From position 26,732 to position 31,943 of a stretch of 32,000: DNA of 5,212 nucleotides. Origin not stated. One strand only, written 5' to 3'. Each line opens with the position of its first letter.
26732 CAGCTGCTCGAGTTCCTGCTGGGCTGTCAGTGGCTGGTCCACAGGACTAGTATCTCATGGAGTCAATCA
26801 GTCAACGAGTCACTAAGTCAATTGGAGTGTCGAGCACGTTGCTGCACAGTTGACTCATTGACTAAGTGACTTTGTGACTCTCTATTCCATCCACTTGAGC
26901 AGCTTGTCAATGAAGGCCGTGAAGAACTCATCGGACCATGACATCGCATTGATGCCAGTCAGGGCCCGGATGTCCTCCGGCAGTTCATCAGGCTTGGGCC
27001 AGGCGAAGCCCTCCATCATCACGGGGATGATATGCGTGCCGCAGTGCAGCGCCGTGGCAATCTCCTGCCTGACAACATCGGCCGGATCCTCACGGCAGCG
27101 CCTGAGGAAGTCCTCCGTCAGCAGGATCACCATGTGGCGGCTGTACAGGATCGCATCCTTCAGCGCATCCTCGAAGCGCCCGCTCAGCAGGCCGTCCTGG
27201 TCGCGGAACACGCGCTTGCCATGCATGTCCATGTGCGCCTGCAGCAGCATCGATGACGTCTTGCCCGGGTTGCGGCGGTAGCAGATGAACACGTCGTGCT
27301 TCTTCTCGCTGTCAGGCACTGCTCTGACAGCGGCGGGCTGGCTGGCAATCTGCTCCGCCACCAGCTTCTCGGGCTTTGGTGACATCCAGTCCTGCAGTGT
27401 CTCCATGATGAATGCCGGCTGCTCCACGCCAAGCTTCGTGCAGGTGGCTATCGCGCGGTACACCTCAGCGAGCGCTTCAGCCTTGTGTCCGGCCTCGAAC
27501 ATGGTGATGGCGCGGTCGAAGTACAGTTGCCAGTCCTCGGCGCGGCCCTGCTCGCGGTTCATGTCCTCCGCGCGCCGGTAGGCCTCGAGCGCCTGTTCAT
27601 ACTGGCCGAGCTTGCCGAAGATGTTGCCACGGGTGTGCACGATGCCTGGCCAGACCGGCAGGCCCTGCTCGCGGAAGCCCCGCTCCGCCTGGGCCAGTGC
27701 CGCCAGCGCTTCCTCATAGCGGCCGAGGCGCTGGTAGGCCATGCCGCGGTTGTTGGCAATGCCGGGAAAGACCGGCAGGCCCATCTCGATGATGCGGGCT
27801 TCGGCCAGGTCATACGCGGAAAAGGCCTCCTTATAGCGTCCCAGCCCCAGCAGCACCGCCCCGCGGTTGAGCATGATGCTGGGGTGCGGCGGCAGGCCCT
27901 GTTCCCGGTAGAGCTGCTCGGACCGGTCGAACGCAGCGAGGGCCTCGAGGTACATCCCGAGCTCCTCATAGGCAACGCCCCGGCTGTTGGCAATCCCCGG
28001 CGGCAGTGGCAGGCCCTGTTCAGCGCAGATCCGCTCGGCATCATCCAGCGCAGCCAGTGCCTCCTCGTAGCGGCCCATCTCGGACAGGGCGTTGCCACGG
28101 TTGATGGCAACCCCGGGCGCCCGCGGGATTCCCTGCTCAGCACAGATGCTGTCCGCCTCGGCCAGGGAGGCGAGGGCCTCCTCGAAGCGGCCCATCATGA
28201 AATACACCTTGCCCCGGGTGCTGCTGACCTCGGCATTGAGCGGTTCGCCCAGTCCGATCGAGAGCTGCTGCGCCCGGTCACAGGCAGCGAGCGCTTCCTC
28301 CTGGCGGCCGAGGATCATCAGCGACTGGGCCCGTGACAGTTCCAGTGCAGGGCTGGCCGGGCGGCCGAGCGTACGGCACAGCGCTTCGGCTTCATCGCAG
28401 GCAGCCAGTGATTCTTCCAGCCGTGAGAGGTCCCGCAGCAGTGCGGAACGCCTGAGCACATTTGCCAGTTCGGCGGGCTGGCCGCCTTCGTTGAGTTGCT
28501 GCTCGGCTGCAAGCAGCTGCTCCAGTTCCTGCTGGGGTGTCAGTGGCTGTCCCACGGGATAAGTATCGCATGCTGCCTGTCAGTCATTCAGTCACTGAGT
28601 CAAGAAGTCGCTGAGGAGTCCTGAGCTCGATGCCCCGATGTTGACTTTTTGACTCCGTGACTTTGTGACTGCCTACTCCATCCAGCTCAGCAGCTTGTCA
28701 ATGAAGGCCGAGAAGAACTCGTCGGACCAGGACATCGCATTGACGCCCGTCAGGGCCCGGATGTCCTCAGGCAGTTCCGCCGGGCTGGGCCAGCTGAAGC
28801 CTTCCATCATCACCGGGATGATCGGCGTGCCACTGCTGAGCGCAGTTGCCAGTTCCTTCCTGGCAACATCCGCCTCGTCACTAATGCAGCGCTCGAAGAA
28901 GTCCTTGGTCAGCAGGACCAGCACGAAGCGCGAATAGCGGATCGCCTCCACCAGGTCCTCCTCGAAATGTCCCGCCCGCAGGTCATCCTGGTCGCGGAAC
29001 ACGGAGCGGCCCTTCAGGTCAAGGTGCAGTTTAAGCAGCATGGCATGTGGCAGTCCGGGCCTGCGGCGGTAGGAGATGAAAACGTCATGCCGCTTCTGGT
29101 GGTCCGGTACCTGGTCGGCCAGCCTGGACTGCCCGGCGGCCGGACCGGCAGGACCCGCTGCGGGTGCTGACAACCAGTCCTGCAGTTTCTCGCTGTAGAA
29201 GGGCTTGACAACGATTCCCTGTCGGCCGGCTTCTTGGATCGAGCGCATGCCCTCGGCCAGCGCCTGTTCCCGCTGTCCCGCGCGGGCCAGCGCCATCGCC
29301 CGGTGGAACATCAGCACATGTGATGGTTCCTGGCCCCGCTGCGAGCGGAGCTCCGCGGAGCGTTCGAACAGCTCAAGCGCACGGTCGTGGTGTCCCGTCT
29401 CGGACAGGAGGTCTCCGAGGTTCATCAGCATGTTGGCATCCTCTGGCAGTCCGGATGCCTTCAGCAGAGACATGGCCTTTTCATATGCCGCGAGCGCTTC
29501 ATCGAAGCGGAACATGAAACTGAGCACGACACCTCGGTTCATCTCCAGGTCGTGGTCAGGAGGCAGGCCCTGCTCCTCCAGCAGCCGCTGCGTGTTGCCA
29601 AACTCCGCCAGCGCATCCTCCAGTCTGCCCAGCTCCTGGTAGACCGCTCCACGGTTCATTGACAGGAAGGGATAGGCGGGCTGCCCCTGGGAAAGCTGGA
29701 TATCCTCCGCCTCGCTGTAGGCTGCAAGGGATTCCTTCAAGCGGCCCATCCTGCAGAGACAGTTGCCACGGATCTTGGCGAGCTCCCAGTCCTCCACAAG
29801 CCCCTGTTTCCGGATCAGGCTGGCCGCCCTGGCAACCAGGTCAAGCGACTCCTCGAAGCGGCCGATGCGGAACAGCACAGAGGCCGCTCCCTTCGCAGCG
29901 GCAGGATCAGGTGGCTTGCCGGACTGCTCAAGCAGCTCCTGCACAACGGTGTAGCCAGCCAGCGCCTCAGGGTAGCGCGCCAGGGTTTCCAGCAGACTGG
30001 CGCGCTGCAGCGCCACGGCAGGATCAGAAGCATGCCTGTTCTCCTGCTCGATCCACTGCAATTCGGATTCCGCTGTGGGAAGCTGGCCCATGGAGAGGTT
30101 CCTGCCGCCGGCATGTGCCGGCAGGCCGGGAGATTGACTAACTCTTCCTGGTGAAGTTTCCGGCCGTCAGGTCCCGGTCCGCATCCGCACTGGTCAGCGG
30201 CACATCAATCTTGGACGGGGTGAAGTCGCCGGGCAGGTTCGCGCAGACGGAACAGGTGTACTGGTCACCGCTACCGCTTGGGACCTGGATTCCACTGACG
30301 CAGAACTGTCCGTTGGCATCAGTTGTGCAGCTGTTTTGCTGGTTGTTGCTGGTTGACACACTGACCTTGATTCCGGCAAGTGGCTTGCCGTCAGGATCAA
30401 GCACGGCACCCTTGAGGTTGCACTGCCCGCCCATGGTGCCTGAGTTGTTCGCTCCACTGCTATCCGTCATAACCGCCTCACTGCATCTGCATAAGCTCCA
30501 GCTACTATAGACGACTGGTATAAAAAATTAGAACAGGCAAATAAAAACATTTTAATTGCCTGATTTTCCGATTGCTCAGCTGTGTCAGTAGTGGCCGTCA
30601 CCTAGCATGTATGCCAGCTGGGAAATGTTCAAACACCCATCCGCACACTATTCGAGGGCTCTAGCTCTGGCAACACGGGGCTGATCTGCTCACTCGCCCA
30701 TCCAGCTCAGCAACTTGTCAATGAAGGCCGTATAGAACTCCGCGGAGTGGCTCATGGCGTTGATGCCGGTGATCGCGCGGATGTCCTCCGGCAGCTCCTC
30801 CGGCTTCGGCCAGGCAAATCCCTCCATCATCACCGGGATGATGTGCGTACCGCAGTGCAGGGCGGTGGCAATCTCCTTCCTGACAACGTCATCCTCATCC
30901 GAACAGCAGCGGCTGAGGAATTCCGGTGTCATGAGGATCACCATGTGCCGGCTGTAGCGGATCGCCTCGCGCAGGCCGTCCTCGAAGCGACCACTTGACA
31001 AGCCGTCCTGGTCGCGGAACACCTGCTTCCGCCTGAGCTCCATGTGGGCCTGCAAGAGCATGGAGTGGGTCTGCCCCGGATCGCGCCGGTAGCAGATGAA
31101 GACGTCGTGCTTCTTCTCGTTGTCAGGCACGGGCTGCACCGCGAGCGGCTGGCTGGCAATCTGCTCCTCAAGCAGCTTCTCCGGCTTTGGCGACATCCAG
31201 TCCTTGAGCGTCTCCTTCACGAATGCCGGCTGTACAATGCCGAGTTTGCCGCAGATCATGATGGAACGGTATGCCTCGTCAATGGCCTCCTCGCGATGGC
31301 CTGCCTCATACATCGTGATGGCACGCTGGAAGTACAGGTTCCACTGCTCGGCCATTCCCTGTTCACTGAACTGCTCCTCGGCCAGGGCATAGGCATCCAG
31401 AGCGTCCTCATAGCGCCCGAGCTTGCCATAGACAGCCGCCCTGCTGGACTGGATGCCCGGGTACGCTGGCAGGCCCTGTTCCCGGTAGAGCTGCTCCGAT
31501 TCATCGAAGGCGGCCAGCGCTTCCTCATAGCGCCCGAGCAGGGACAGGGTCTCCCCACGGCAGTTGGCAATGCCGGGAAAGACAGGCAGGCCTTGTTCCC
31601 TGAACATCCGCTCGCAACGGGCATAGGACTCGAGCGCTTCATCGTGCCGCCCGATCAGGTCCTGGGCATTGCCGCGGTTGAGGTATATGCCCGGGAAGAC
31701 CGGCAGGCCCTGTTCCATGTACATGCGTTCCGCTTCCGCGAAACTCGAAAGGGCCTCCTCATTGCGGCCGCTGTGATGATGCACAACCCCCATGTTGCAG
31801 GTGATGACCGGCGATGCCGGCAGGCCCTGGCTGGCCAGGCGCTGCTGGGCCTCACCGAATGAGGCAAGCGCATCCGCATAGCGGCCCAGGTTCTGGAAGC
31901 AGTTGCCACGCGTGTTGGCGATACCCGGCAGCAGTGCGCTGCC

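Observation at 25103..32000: Tandem array of at least four TPR-TIR paralogs lacking any NTPase module - candidate undescribed TIR-based conflict or immunity locus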

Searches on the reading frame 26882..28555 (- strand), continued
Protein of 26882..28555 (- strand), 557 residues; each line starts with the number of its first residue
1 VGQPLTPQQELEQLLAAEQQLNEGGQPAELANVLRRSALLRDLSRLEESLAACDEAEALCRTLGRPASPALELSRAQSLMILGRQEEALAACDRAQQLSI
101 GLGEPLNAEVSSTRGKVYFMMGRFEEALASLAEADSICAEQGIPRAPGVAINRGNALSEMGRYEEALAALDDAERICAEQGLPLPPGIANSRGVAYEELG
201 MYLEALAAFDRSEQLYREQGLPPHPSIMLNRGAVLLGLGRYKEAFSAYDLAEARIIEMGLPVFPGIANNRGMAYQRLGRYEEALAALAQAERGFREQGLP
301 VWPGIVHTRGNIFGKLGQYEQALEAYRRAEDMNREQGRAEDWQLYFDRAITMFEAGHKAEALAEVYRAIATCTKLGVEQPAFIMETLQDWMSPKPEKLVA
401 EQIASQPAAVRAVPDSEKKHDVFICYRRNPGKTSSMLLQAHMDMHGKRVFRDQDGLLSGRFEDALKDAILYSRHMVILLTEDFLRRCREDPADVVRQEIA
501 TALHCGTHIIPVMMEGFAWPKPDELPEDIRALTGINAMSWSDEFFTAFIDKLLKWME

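Call 90: search_protein_families(library=ncbifam, proteins=[window:26885-28555:-], max_evalue=0.01)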
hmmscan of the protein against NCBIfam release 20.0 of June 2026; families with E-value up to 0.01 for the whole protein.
window:26885-28555:- (557 aa): 10 families
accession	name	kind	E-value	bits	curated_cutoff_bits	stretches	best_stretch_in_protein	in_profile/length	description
NF040586.1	FxSxx_TPR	equivalog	4.6e-16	58.5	300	2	37-297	435-715/830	FxSxx-COOH system tetratricopeptide repeat protein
NF040959.1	MamA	equivalog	1.8e-09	37.4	200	1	152-333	42-203/204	magnetosome protein MamA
TIGR02552.1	LcrH_SycD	equivalog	1.8e-08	34.2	104.8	0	315-373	64-117/136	SycD/LcrH family type III secretion system chaperone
NF053617.1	SARPRegAfsRStmc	equivalog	2.7e-07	29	1430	1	190-309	780-901/986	SARP-family global regulator AfsR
NF052415.1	T3SS_chap_SctY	equivalog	6.8e-06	26.6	70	0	271-328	47-102/106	type III secretion apparatus assembly chaperone SctY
NF047507.1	TPR_BatC_Lepto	exception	6.9e-06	25.7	175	0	264-339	58-132/214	TPR repeat-containing protein BatC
TIGR02917.1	PEP_TPR_lipo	equivalog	0.0001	20.4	312.2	0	44-174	139-254/899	XrtA/PEP-CTERM system TPR-repeat protein PrsT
NF058526.1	Thoeris_type3_ThcB4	equivalog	0.00051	19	220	1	417-486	125-195/375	Thoeris type III anti-phage system protein ThcB4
NF053720.1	NsdA_fam_reg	subfamily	0.001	18.7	75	1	272-371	249-351/432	NsdA family TPR-like regulatory protein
NF047371.1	FlcA_CTERM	equivalog_domain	0.0069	14.9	300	0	188-331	394-535/646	periplasmic flagellar collar protein FlcA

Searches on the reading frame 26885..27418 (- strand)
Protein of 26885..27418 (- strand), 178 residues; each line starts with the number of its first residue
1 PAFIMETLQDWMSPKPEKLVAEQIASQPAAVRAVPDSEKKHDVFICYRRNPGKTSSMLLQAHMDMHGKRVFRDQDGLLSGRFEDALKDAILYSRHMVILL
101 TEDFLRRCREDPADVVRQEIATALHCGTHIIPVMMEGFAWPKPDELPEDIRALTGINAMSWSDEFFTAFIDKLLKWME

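Call 91: search_dna_similar(query=window:26885-27418:-, collection=phages, mode=protein, max_evalue=0.001, max_rows=15)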
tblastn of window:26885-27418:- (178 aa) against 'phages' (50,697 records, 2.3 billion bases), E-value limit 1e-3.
No match.

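Call 112: predict_structure(alignment_id=A9)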
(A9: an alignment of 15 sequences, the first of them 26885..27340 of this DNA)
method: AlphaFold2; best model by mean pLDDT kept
length: 152 residues; sequences in the alignment: 15
mean_pLDDT: 72.2   pTM: 0.68
mean pLDDT of the five models: 72.2, 71.3, 68.2, 62.9, 54.0
residues with pLDDT >= 90: 2; 70-90: 89; 50-70: 48; < 50: 13
segments of 3 or more residues with pLDDT < 50: 129-135, 150-152
pLDDT, mean of each block of 10 residues (from residue 1): 62 88 76 84 73 61 87 81 76 82 80 68 57 50 61 50
secondary structure, 60 per line:
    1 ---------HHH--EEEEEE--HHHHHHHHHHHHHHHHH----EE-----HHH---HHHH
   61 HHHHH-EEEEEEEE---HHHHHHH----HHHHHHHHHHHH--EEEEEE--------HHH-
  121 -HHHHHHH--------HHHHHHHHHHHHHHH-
elements in order: E15-20 H23-39 H57-65 E67-74 H78-84 H89-100 E103-108 H122-128 H137-151

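Call 114: fold_search(model_id=the predicted structure, library=pdb)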
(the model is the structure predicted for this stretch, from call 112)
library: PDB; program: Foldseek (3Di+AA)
matches with E <= 10: 1139; with E <= 0.001: 58
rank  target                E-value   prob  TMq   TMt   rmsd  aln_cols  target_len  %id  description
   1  7anw_A                5.0e-10  1.00  0.63  0.17  12.2       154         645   38  hSARM1 NAD+ complex (released 2020-11-11)
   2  7qg0_A                8.6e-10  1.00  0.61  0.17   9.2       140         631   40  Inhibitor-induced hSARM1 duplex (released 2022-12-21)
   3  6o0u_A                1.2e-09  1.00  0.62  0.67   8.6       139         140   41  Crystal structure of the TIR domain H685A mutant from human SARM1 (released 2019-09-04)
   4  6o0q_A                1.5e-09  1.00  0.62  0.67   9.1       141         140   40  Crystal structure of the TIR domain from human SARM1 in complex with ribose (released 2019-09-04)
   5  8d0g_B                1.6e-09  1.00  0.61  0.66   9.2       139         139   41  Human SARM1 TIR domain bound to NB-3-ADPRP (released 2022-09-21)
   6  9mw1_B                2.0e-09  1.00  0.62  0.67   9.1       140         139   41  Structure of SARM1 TIR domain bound to G8758 (released 2026-02-04)
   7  7cm7_A                2.0e-09  1.00  0.62  0.17   9.2       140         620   40  NAD+-bound Sarm1 E642A in the self-inhibited state (released 2020-10-21)
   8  9ugj_F                2.1e-09  1.00  0.61  0.67   8.7       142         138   40  Structure of SARM1 bound to SIR3-ADPR (released 2026-02-18)
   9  6o0v_C                2.4e-09  1.00  0.62  0.67   9.0       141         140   40  Crystal structure of the TIR domain G601P mutant from human SARM1, crystal form 2 (released 2019-09-04)
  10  6o1b                  2.9e-09  1.00  0.62  0.67   9.1       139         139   40  Crystal structure of the TIR domain G601P mutant from human SARM1, crystal form 1 (released 2019-09-04)
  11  6o0v_A                3.5e-09  1.00  0.60  0.64   9.3       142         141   39  Crystal structure of the TIR domain G601P mutant from human SARM1, crystal form 2 (released 2019-09-04)
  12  9mw2_B                3.9e-09  1.00  0.62  0.67   9.1       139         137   41  Structure of SARM1 TIR domain bound to G6831 (released 2026-02-04)
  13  9mw2_A                4.7e-09  1.00  0.59  0.67   9.2       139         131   40  Structure of SARM1 TIR domain bound to G6831 (released 2026-02-04)
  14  9ugj_B                5.0e-09  1.00  0.61  0.66   8.7       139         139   41  Structure of SARM1 bound to SIR3-ADPR (released 2026-02-18)
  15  7djt_A                5.6e-09  1.00  0.63  0.17   8.7       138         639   41  Human SARM1 inhibitory state bounded with inhibitor dHNN (released 2021-05-19)
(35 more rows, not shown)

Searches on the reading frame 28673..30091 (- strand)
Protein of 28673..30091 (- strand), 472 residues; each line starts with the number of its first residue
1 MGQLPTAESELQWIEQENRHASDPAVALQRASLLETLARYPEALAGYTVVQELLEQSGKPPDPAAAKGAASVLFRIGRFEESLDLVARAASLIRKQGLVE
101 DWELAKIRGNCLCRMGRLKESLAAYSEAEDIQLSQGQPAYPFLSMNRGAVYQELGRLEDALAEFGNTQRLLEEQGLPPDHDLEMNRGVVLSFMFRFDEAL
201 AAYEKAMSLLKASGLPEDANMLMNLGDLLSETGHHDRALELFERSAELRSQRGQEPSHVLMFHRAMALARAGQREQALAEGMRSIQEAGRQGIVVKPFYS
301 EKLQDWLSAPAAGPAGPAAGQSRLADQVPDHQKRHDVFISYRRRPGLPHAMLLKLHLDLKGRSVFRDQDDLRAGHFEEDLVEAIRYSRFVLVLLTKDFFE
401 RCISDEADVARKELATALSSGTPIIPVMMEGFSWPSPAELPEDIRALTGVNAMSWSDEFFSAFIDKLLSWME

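Call 3: search_protein_families(library=pfam, proteins=[window:28673-30091:-], max_evalue=0.01)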
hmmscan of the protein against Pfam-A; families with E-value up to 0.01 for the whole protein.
window:28673-30091:- (472 aa): 19 families
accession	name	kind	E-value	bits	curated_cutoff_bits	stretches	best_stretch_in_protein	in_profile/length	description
PF13424.12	TPR_12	-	1.5e-20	73.6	30.1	3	184-249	7-75/77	Tetratricopeptide repeat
PF07719.23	TPR_2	-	1.6e-17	62.6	27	1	222-248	4-30/34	Tetratricopeptide repeat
PF00515.34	TPR_1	-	3.8e-16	58.6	27.8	1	184-209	5-30/34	Tetratricopeptide repeat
PF13676.11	TIR_2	-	4.2e-11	43.8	28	1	337-467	1-121/122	TIR domain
PF13181.12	TPR_8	-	7.8e-11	41.7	25.7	1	219-250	1-32/34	Tetratricopeptide repeat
PF13432.12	TPR_16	-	1.4e-07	32.3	32.7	1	195-249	12-61/65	Tetratricopeptide repeat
PF13374.12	TPR_10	-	1.5e-07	31.6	27.5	1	219-249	2-32/42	Tetratricopeptide repeat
PF13414.12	TPR_11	-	1.4e-05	25.2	26.8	0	109-155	1-42/42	TPR repeat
PF14559.12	TPR_19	-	3.2e-05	24.6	25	1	195-245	6-51/68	Tetratricopeptide repeat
PF13176.12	TPR_7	-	3.3e-05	24.1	27.9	1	222-254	2-34/36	Tetratricopeptide repeat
PF12895.13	ANAPC3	-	5.6e-05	23.8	27.2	0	194-250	3-53/82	Anaphase-promoting complex, cyclosome, subunit 3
PF07721.20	TPR_4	-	5.7e-05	23.8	27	0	223-244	5-26/26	Tetratricopeptide repeat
PF12968.13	DUF3856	-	6e-05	23.5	27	0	234-280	77-122/143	Domain of Unknown Function (DUF3856)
PF20308.4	TPR-S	-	0.00021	22.2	27.6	0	235-282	2-42/102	Tetratricopeptide Repeats-Sensor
PF14938.12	SNAP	-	0.00025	21.1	25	0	196-260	90-156/282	Soluble NSF attachment protein, SNAP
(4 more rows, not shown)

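Call 4: search_protein_families(library=padloc, proteins=[window:28673-30091:-], max_evalue=0.01)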
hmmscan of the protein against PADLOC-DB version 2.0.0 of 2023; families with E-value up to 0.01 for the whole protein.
window:28673-30091:- (472 aa): 7 families
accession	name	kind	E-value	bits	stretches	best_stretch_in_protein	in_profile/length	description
PDLC02012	SAVED5--SAVED_TIR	-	5.6e-09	33.6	1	331-398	10-77/404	-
PDLC00727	Effector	-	1.4e-06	25.1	1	329-391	166-232/590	TIR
PDLC00728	Effector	-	1.8e-06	25.2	1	330-385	5-60/432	TIR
PDLC05062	PDC-S66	-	1.3e-05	22.8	1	325-401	139-216/282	-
PDLC02421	Aga_TIR-PNTD1-PNTD2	-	0.00013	19.2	1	334-456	3-122/430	Class I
PDLC02013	SAVED5--SAVED_TIR_JAB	-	0.0025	14.4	1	329-386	165-224/584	-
PDLC00434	ThsB1|ThsB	-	0.0051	13.9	0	333-403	137-208/396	TIR-like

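Call 90: search_protein_families(library=ncbifam, proteins=[window:28676-30091:-], max_evalue=0.01)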
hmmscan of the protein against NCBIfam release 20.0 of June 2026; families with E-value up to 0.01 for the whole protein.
window:28676-30091:- (472 aa): 9 families
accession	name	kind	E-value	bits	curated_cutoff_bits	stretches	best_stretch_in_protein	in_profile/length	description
NF058526.1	Thoeris_type3_ThcB4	equivalog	1.6e-08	33.9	220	1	334-401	127-195/375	Thoeris type III anti-phage system protein ThcB4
NF053617.1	SARPRegAfsRStmc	equivalog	8.9e-07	27.2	1430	1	150-281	745-879/986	SARP-family global regulator AfsR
NF040959.1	MamA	equivalog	1e-05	25.1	200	2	203-251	121-171/204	magnetosome protein MamA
TIGR02552.1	LcrH_SycD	equivalog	4.7e-05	23.1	104.8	0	217-279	50-107/136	SycD/LcrH family type III secretion system chaperone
NF053720.1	NsdA_fam_reg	subfamily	0.00026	20.6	75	1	197-280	218-303/432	NsdA family TPR-like regulatory protein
NF033762.1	social_mot_Tgl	equivalog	0.00027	20.4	225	1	148-245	38-126/252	social motility TPR repeat lipoprotein Tgl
NF002725.1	PRK02603.1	equivalog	0.0005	20.1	143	1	196-308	51-162/173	photosystem I assembly protein Ycf3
TIGR02521.1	type_IV_pilW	equivalog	0.0012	18.4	154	1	137-254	61-170/234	type IV pilus biogenesis/stability protein PilW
NF047507.1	TPR_BatC_Lepto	exception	0.0023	17.4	175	0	195-286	39-124/214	TPR repeat-containing protein BatC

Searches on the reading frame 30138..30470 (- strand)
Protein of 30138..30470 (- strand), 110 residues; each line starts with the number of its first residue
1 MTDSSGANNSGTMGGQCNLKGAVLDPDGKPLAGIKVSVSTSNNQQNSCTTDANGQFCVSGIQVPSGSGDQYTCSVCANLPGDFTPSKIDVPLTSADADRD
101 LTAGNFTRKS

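Call 3: search_protein_families(library=pfam, proteins=[window:30138-30470:-], max_evalue=0.01)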
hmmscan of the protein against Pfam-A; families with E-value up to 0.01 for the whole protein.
window:30138-30470:- (110 aa): 8 families
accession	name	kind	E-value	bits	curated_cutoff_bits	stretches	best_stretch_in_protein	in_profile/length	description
PF13620.12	CarboxypepD_reg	-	2.1e-09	38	32.3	1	19-63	2-47/82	Carboxypeptidase regulatory-like domain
PF02369.22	Big_1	-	1e-05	26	34.9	1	17-59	19-65/93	Bacterial Ig-like domain (group 1)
PF13715.12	CarbopepD_reg_2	-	4.3e-05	23.9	32.2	1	19-61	1-41/88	CarboxypepD_reg-like domain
PF00775.27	Dioxygenase_C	-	5.1e-05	23.2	27.3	1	8-45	21-58/182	Dioxygenase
PF20598.4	DUF6795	-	0.00021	22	27.4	1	20-58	2-43/103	Domain of unknown function (DUF6795)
PF17210.9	SdrD_B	-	0.0025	18.4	29.7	1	24-102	17-90/112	SdrD B-like domain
PF17789.7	MG4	-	0.0033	18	24.7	1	23-55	22-55/95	Macroglobulin domain MG4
PF25020.1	TTR_TEN1-4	-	0.0039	17.5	27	1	19-56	9-45/86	Teneurin TTR-like domain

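Call 4: search_protein_families(library=padloc, proteins=[window:30138-30470:-], max_evalue=0.01)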
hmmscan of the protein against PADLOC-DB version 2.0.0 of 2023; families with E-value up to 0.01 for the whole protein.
window:30138-30470:- (110 aa): 0 families

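Call 90: search_protein_families(library=ncbifam, proteins=[window:30138-30470:-], max_evalue=0.01)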
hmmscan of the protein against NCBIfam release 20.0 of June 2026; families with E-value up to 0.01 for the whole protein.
window:30138-30470:- (110 aa): 2 families
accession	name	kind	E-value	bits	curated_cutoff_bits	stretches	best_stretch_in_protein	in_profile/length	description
TIGR04134.1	lipo_with_rSAM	hypoth_equivalog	6.8e-05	22.9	39.8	1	11-62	34-94/150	radical SAM-associated putative lipoprotein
TIGR04056.1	OMP_RagA_SusC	subfamily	0.00018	19.9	368.25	1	19-58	3-39/981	SusC/RagA family TonB-linked outer membrane protein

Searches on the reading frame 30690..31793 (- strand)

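Call 3: search_protein_families(library=pfam, proteins=[window:30690-31793:-], max_evalue=0.01)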
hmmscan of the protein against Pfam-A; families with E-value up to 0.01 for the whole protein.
window:30690-31793:- (367 aa): 15 families
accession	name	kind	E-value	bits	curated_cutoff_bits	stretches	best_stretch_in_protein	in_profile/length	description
PF00515.34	TPR_1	-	2.4e-15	56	27.8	2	36-59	3-26/34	Tetratricopeptide repeat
PF07719.23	TPR_2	-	4.7e-15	54.8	27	1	77-103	5-31/34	Tetratricopeptide repeat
PF13424.12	TPR_12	-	6.3e-13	49.2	30.1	3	76-140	6-73/77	Tetratricopeptide repeat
PF13676.11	TIR_2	-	2.9e-09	37.9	28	1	231-347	1-109/122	TIR domain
PF13181.12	TPR_8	-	1.8e-08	34.3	25.7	0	36-62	3-29/34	Tetratricopeptide repeat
PF07721.20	TPR_4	-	1.4e-07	31.9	27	0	79-98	7-26/26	Tetratricopeptide repeat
PF13431.12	TPR_17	-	9.8e-07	29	24.4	0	73-93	13-33/34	Tetratricopeptide repeat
PF13428.12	TPR_14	-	3.1e-06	27.8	23.5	0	117-142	6-31/44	Tetratricopeptide repeat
PF13432.12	TPR_16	-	4.6e-06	27.4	32.7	1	9-59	11-56/65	Tetratricopeptide repeat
PF13174.12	TPR_6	-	0.00031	21.6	26.3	0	37-60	3-26/33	Tetratricopeptide repeat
PF16068.10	DUF4810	-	0.0023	18.9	34.7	0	92-144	25-77/85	Domain of unknown function (DUF4810)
PF17874.7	TPR_MalT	-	0.0025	17.6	45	0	78-185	45-156/336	MalT-like TPR region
PF13414.12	TPR_11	-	0.0029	17.7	26.8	0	86-126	7-42/42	TPR repeat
PF13176.12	TPR_7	-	0.0051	17.3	27.9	0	41-59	6-24/36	Tetratricopeptide repeat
PF01582.25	TIR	-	0.0074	16.5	21.3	0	228-323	1-96/179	TIR domain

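Call 4: search_protein_families(library=padloc, proteins=[window:30690-31793:-], max_evalue=0.01)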
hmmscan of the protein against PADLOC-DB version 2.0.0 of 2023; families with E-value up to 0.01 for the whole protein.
window:30690-31793:- (367 aa): 5 families
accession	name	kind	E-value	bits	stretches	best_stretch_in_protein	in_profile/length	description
PDLC00728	Effector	-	3.4e-05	21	1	225-290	6-72/432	TIR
PDLC02012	SAVED5--SAVED_TIR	-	0.0002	18.6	1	228-293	13-78/404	-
PDLC00727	Effector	-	0.0026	14.3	1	219-293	162-239/590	TIR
PDLC00434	ThsB1|ThsB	-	0.0048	14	0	227-300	137-212/396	TIR-like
PDLC02421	Aga_TIR-PNTD1-PNTD2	-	0.0063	13.7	1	253-361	28-132/430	Class I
